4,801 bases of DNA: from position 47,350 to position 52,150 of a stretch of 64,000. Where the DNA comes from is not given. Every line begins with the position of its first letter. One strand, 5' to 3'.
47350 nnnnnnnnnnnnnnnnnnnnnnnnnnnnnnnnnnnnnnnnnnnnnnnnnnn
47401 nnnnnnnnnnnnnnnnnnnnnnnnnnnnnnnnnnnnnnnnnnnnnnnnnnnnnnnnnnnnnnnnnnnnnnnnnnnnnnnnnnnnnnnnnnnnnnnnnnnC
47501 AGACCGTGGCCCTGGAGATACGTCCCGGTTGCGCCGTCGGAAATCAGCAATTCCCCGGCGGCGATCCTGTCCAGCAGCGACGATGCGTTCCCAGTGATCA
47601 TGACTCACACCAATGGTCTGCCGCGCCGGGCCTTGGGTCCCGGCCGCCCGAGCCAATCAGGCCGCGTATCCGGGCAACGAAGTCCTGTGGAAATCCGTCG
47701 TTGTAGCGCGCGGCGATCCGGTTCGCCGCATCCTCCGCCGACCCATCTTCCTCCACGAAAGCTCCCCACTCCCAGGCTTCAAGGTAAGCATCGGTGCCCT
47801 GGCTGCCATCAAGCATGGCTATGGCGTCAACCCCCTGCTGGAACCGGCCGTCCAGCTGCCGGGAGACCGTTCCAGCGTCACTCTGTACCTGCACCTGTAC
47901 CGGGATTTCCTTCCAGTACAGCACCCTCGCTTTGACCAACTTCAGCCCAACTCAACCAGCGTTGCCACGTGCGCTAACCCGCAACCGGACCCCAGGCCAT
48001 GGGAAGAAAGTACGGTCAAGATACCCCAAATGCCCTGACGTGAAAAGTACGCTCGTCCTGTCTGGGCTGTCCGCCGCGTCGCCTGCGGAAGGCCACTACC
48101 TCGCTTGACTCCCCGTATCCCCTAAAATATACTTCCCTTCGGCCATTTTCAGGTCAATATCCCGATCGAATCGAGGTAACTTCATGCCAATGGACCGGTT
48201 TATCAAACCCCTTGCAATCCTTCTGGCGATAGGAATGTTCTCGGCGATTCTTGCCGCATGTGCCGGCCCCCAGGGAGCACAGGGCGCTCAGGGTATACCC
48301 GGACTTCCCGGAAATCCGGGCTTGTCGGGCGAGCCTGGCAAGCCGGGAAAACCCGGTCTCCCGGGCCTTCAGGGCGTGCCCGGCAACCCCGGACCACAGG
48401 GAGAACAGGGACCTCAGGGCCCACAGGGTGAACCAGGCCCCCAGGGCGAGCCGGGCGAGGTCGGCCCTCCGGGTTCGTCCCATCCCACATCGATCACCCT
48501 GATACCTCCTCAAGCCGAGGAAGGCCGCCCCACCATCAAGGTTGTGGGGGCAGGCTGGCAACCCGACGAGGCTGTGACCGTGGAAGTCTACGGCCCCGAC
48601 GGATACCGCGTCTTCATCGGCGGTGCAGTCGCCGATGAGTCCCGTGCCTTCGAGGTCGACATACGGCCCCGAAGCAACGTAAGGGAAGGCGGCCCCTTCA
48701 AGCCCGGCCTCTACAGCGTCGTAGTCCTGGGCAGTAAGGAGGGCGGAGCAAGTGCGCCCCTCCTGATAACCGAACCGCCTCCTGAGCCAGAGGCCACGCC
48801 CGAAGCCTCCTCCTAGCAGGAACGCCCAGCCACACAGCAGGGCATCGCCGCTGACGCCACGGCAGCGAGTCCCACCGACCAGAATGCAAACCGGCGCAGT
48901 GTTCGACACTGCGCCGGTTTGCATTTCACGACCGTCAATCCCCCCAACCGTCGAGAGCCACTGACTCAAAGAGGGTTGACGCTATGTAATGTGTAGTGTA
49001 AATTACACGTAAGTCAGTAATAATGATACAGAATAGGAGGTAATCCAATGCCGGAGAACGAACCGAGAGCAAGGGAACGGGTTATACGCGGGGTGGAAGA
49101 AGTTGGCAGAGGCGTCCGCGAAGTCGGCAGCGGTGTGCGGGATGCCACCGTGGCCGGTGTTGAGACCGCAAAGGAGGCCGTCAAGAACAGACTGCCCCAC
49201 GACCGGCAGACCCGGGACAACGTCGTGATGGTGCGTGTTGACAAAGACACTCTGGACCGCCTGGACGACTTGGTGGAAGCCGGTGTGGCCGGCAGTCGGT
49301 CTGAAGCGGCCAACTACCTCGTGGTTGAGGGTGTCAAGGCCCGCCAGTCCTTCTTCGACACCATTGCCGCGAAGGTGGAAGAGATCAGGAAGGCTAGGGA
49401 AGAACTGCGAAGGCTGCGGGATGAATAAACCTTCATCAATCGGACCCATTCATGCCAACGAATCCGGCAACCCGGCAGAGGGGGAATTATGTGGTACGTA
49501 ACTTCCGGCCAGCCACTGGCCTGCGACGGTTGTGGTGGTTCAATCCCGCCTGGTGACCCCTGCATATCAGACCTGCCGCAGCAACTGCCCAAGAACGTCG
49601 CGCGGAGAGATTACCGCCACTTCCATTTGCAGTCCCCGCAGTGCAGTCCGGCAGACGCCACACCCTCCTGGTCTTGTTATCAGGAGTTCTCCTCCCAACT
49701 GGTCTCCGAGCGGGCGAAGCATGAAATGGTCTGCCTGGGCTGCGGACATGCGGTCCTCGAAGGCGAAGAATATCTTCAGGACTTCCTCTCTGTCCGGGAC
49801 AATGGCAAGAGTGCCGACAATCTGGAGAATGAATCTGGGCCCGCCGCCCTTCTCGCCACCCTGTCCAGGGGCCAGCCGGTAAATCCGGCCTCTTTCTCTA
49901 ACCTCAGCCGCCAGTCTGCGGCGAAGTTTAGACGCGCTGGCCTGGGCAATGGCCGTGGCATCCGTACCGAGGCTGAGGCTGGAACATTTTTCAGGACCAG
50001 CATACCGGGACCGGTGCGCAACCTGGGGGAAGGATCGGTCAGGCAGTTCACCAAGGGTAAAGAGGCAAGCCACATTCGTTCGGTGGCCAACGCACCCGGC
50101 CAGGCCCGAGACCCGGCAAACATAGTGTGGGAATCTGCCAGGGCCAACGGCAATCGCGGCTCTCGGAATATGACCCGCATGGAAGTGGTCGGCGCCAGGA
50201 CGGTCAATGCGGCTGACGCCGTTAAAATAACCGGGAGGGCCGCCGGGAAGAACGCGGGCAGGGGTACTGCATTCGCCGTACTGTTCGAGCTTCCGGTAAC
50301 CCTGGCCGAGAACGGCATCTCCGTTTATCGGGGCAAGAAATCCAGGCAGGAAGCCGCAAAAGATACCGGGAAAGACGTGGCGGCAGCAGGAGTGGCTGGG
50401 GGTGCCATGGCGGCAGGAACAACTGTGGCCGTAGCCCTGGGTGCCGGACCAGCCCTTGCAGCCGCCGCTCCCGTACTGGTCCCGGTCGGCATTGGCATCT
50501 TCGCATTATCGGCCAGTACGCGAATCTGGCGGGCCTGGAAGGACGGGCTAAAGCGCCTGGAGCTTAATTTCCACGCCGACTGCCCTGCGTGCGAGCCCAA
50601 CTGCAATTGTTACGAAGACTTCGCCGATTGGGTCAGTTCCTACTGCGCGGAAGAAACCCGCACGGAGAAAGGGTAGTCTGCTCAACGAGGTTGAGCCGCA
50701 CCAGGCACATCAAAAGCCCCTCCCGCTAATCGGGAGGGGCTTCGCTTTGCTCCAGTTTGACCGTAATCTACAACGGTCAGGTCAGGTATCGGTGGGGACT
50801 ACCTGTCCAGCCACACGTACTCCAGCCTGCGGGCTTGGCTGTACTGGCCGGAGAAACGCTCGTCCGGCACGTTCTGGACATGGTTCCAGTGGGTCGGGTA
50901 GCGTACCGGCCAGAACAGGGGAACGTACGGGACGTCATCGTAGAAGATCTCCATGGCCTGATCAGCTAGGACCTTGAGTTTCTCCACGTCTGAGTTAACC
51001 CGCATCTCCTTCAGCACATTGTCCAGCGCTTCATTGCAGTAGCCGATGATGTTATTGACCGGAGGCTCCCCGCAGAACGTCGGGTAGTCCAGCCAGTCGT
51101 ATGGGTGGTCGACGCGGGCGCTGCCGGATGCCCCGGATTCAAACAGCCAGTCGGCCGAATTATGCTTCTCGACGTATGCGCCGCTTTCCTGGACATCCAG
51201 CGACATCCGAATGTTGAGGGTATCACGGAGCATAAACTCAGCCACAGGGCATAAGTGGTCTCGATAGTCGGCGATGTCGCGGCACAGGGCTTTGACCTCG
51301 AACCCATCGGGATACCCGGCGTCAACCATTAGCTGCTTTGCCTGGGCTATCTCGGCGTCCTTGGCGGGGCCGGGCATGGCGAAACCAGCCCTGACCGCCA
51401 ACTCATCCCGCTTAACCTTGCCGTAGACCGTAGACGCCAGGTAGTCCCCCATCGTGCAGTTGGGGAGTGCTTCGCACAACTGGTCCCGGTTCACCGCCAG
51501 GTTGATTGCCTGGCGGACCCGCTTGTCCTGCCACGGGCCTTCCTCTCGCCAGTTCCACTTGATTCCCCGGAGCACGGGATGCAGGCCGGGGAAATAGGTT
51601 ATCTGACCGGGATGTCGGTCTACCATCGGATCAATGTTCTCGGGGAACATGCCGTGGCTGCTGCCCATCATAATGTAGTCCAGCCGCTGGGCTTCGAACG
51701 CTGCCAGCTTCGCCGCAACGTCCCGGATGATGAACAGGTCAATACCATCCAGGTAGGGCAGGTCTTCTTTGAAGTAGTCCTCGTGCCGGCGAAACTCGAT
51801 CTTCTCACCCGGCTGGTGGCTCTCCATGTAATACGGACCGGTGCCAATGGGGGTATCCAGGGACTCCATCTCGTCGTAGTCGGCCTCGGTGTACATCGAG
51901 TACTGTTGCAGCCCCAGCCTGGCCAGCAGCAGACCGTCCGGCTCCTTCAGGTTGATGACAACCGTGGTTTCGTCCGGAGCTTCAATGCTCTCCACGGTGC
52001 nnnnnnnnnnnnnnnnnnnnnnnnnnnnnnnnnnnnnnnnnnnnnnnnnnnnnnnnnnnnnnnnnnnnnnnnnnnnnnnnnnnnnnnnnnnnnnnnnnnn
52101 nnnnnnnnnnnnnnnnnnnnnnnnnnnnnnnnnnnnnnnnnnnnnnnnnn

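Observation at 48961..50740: Self-contained RHH plus Zn-ribbon/HNH-like/glycine-zipper membrane protein module (candidate toxin-antitoxin or abortive-infection system)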

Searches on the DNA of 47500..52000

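Call 90: search_rna_families(source=window, start=47500, end=52000, threshold=evalue, max_evalue=1)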
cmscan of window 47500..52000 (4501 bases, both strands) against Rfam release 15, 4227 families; matches with E-value up to 1: 2.
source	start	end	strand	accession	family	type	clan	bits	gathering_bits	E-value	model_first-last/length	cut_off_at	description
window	51487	51521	+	RF03158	L31-Actinobacteria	Cis-reg; leader;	CL00118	24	35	0.21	8-42/48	no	L31-Actinobacteria ribosomal protein leader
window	48314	48394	+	RF00883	MIR820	Gene; miRNA;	-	23.9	196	0.79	1-191/191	no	MIR820 microRNA precursor family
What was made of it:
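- Tried and rejected: Rfam found nothing in the region (call 90).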
